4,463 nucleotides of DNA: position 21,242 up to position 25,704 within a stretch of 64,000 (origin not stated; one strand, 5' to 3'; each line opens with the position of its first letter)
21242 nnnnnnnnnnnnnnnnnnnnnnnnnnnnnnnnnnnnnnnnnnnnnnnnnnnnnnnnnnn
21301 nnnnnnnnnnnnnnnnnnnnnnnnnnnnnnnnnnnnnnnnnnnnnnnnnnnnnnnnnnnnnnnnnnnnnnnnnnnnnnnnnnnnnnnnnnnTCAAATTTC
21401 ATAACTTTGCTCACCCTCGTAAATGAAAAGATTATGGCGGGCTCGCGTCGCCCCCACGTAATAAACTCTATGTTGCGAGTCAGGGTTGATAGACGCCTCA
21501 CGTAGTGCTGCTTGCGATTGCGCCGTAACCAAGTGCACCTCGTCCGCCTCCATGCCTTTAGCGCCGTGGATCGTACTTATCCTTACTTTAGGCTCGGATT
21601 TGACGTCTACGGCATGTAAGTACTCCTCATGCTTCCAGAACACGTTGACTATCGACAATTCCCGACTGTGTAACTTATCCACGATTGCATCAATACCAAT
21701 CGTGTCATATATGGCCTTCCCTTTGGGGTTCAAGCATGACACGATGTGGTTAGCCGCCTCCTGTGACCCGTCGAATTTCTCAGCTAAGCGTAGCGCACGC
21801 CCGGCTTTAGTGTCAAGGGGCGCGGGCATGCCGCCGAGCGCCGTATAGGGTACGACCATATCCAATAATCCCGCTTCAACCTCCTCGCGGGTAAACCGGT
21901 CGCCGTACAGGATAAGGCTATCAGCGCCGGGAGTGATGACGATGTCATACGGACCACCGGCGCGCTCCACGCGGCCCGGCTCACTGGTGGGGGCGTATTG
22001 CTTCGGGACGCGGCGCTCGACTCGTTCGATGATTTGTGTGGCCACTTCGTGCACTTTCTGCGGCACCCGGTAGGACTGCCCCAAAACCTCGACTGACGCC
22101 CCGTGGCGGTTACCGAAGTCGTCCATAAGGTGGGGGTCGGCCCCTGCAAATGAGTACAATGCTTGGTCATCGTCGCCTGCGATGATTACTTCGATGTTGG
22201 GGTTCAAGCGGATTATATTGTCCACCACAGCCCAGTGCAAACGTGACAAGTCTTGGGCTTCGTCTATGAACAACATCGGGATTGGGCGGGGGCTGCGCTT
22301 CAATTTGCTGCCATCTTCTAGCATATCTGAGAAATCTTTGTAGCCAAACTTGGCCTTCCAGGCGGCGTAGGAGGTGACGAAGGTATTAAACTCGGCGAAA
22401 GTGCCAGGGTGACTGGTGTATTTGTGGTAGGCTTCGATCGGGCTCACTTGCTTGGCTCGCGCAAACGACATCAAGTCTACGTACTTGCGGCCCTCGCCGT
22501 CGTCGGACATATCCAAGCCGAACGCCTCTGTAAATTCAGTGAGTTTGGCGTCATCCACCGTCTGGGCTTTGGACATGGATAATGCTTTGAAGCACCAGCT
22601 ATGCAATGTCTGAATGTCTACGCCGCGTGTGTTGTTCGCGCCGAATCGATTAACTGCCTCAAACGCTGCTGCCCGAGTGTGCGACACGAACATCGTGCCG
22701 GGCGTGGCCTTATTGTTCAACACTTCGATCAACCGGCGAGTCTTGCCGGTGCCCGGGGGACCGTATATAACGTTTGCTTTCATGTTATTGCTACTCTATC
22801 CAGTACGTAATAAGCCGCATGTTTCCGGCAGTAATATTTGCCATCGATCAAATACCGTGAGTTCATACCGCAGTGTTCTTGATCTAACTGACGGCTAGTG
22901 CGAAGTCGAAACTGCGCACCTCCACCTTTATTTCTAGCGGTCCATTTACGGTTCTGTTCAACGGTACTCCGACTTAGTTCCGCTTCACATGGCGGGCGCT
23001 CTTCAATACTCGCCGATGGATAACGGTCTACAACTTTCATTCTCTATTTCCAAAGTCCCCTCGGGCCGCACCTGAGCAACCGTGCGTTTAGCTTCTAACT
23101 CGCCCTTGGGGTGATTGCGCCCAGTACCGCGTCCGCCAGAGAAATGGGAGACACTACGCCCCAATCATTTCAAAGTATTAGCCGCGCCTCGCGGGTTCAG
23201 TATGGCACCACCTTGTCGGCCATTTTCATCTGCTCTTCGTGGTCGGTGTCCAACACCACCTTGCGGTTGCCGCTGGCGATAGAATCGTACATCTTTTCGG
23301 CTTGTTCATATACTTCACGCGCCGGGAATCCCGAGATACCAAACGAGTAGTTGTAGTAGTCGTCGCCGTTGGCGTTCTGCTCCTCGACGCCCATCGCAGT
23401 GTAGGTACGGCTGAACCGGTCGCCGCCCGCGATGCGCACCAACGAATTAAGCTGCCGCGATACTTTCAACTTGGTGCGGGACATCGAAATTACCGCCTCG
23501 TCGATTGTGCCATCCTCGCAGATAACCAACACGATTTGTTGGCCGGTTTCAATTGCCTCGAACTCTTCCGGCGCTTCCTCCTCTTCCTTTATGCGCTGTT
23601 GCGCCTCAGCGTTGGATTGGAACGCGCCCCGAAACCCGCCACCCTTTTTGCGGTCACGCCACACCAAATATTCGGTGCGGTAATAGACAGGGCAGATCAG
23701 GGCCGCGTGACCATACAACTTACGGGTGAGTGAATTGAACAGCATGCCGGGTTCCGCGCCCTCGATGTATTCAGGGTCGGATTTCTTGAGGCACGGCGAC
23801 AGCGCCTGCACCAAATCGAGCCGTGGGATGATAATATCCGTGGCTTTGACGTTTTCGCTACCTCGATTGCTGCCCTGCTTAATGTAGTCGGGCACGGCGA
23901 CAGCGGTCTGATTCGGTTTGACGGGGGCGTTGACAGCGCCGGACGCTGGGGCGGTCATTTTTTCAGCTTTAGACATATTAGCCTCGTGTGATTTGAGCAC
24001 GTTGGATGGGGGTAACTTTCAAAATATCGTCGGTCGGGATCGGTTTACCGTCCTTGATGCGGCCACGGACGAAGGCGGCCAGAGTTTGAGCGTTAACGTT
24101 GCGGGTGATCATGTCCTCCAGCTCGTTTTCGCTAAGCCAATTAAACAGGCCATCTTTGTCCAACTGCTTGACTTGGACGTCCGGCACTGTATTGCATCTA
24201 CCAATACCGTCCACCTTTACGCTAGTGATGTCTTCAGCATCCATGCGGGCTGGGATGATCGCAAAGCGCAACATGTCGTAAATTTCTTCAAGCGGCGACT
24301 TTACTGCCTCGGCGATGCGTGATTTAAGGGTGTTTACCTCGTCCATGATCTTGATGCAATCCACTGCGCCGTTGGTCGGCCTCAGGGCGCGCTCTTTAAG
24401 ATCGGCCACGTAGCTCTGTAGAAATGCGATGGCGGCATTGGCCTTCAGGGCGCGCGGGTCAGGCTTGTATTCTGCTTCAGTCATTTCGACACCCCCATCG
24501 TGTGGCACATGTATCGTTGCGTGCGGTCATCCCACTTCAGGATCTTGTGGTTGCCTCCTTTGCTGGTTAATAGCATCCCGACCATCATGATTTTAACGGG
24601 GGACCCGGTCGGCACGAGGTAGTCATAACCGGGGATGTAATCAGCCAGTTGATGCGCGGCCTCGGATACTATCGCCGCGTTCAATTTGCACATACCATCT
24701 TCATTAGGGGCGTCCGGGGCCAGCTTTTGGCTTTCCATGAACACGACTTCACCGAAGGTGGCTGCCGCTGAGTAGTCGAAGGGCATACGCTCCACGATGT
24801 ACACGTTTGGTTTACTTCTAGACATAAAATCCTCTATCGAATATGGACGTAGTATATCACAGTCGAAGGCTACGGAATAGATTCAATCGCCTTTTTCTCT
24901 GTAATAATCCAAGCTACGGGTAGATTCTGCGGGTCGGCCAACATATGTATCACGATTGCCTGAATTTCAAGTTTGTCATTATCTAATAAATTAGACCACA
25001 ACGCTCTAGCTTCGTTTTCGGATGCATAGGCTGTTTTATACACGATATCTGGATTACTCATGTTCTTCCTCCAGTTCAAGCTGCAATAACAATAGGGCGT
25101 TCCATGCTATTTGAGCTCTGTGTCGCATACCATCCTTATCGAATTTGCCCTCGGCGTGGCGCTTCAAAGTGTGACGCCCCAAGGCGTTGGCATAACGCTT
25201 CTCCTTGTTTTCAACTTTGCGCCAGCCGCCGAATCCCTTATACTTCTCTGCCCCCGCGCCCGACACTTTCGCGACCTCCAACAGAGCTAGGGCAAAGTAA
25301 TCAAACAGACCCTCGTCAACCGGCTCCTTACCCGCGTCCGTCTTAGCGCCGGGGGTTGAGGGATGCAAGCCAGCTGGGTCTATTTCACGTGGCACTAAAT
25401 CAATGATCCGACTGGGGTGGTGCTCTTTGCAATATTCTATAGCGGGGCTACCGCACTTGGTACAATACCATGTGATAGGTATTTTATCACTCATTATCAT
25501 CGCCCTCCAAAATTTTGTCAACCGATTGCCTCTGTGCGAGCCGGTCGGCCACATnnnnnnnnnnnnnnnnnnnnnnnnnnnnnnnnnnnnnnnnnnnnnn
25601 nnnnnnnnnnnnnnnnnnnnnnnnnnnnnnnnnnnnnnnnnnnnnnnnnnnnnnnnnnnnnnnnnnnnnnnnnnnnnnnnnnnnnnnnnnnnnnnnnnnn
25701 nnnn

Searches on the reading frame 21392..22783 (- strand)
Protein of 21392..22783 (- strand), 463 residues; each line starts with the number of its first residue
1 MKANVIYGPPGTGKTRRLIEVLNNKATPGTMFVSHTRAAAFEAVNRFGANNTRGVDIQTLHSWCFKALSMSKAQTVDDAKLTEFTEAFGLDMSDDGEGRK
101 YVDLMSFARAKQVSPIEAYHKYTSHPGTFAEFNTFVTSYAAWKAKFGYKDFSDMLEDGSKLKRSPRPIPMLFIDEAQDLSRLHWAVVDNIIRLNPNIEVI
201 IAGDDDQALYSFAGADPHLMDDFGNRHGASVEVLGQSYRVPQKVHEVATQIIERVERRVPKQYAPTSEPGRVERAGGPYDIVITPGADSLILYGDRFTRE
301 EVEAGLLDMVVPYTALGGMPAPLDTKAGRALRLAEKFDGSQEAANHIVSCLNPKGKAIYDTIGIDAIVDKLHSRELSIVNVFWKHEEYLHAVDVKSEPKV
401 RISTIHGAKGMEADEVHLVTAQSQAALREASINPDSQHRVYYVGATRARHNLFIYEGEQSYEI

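Call 3: search_protein_families(library=pfam, proteins=[window:21392-22783:-], max_evalue=0.01)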
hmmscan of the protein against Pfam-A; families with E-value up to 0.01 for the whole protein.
window:21392-22783:- (463 aa): 9 families
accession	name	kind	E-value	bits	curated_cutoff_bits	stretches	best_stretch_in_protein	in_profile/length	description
PF00580.27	UvrD-helicase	-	3.5e-19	70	23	1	4-225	16-268/271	UvrD/REP helicase N-terminal domain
PF13361.12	UvrD_C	-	2.2e-11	44.2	25.6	1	391-454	280-345/350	UvrD-like helicase C-terminal domain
PF13245.12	AAA_19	-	3.2e-10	40.7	25.1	1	4-212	14-133/134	AAA domain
PF01443.25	Viral_helicase1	-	2e-09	38.1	21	1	394-455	171-227/228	Viral superfamily 1 RNA helicase core domain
PF13538.12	UvrD_C_2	-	7.4e-08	32.6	27.4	1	400-455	2-52/52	UvrD-like helicase C-terminal domain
PF13401.12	AAA_22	-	0.0002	22.1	27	0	5-33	9-39/130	AAA domain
PF13604.12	AAA_30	-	0.00088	19.5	27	0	4-66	21-79/191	AAA domain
PF01637.24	ATPase_2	-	0.0075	16.5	33.2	0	4-53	23-69/225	ATPase domain predominantly from Archaea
PF13191.12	AAA_16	-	0.008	17.1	32.6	0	5-193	28-158/167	AAA ATPase domain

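Call 4: search_protein_families(library=phrogs, proteins=[window:21392-22783:-], max_evalue=0.001)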
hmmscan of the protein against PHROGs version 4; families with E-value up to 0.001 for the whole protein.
window:21392-22783:- (463 aa): 4 families
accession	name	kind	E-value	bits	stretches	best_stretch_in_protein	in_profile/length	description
phrog_1967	-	DNA, RNA and nucleotide metabolism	1.5e-66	226.5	1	5-458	170-670/776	DNA helicase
phrog_25205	-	unknown function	3.9e-06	26.4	1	168-234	184-247/607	-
phrog_25411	-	unknown function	1.9e-05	24.5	0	5-25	234-254/627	-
phrog_325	-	DNA, RNA and nucleotide metabolism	0.0002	20.8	0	404-456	822-868/986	Dda-like helicase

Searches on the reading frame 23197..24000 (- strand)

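Call 39: search_protein_families(library=pfam, proteins=[window:23197-24000:-], max_evalue=0.05)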
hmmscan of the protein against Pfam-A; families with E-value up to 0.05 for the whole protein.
window:23197-24000:- (267 aa): 1 family
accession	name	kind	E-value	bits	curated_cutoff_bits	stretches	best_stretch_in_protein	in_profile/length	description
PF23977.1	Pam3_Gp34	-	2e-67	227.9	27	1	34-247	5-235/235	Pam3 phage gp34-like protein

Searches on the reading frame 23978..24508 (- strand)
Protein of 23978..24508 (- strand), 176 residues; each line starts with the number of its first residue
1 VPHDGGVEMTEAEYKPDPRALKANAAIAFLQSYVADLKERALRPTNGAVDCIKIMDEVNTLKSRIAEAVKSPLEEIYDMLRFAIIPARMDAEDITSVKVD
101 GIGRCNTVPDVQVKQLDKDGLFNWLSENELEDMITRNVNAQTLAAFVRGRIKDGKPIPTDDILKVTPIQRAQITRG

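Call 39: search_protein_families(library=pfam, proteins=[window:23978-24508:-], max_evalue=0.05)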
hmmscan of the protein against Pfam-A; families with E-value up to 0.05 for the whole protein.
window:23978-24508:- (176 aa): 1 family
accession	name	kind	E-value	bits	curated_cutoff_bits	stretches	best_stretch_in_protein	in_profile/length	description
PF23984.1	DUF7307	-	2.2e-21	76.5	27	1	54-175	5-129/129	Pam3 gp33-like protein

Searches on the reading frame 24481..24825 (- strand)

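Call 39: search_protein_families(library=pfam, proteins=[window:24481-24825:-], max_evalue=0.05)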
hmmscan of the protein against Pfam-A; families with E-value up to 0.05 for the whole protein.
window:24481-24825:- (114 aa): 1 family
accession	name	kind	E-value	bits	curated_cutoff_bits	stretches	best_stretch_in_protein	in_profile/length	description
PF23992.1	Pam3_gp32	-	3.2e-14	53.2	27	1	8-108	3-104/108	Phage Pam3 gp32-like protein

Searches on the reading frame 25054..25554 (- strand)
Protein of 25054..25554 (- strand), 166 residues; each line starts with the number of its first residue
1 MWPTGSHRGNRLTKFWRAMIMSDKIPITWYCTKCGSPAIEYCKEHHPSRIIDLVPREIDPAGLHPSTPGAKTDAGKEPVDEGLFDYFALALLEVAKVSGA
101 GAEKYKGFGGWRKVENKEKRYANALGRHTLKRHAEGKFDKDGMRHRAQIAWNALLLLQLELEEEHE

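Call 39: search_protein_families(library=pfam, proteins=[window:25054-25554:-], max_evalue=0.05)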
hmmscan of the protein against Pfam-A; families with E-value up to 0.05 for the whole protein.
window:25054-25554:- (166 aa): 1 family
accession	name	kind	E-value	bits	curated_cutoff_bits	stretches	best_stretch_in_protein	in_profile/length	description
PF18909.5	dGTP_diPhyd_N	-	2.7e-20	72.6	27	1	67-164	2-94/99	dATP/dGTP diphosphohydrolase, N-terminal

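Call 73: search_protein_families(library=ncbifam, proteins=[window:25054-25494:-], max_evalue=0.01)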
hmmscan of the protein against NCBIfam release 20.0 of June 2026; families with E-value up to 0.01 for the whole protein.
window:25054-25494:- (146 aa): 0 families
